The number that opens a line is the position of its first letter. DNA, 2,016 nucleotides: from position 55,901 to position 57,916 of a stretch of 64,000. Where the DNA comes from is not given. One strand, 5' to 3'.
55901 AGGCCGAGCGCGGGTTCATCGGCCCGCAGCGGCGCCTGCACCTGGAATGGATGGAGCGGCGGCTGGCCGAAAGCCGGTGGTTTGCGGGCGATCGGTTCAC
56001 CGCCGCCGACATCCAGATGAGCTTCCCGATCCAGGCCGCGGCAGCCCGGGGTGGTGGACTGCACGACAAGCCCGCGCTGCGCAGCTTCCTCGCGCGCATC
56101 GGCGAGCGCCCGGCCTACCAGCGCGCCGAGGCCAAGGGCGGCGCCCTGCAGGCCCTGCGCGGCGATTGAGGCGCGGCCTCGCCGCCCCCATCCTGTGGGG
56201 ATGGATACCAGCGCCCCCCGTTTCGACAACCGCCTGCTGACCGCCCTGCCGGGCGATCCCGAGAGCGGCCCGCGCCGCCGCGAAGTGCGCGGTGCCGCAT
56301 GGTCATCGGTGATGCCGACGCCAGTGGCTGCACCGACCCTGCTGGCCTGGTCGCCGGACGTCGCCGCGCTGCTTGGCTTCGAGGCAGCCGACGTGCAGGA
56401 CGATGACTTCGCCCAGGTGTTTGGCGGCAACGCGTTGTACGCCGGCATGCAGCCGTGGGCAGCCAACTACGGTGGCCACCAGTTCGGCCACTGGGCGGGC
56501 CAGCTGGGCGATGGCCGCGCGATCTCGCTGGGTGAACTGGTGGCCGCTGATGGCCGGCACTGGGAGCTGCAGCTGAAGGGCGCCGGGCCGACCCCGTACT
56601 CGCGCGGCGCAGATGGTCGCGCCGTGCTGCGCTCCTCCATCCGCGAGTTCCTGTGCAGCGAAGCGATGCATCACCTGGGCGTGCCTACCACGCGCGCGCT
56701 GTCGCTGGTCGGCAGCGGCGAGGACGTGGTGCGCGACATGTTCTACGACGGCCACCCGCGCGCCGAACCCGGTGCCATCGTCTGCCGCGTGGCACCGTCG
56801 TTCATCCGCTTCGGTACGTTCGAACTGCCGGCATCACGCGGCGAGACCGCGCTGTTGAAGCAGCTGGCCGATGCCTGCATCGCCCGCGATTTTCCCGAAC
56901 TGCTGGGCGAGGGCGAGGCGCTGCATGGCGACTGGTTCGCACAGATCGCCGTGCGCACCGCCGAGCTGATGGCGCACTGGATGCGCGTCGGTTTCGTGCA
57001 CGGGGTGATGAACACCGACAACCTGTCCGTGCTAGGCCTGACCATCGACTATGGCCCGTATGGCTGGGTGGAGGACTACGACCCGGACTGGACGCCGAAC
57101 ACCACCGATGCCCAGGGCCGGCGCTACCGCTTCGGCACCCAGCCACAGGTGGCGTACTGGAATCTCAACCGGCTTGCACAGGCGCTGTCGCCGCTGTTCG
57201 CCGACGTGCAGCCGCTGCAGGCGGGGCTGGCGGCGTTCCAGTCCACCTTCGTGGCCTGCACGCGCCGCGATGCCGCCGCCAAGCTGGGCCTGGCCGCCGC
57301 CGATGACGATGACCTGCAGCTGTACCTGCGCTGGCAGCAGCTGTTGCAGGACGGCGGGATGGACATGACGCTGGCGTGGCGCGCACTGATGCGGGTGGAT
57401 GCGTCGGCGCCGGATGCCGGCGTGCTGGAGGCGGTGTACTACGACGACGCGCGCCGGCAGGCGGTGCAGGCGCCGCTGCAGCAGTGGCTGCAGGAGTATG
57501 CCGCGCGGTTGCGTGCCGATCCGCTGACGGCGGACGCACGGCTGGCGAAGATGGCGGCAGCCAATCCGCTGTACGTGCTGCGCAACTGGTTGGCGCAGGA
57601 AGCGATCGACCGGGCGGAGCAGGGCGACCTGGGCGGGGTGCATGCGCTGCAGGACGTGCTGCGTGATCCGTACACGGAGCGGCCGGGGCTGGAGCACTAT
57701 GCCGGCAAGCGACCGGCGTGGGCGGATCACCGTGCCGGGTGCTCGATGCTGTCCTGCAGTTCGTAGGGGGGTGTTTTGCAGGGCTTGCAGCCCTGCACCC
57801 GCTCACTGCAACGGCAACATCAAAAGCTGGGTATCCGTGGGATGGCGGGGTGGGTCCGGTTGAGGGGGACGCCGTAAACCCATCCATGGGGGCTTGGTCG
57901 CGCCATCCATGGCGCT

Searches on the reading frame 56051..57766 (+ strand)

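Call 105: search_protein_families(library=pfam, proteins=[window:56051-57766:+], max_evalue=0.00001)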
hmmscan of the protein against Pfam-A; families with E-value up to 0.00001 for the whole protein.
window:56051-57766:+ (571 aa): 1 family
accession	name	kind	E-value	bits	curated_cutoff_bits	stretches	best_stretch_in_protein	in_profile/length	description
PF02696.19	SelO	-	8.1e-120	401.2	22.8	1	84-534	19-462/466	Protein adenylyltransferase SelO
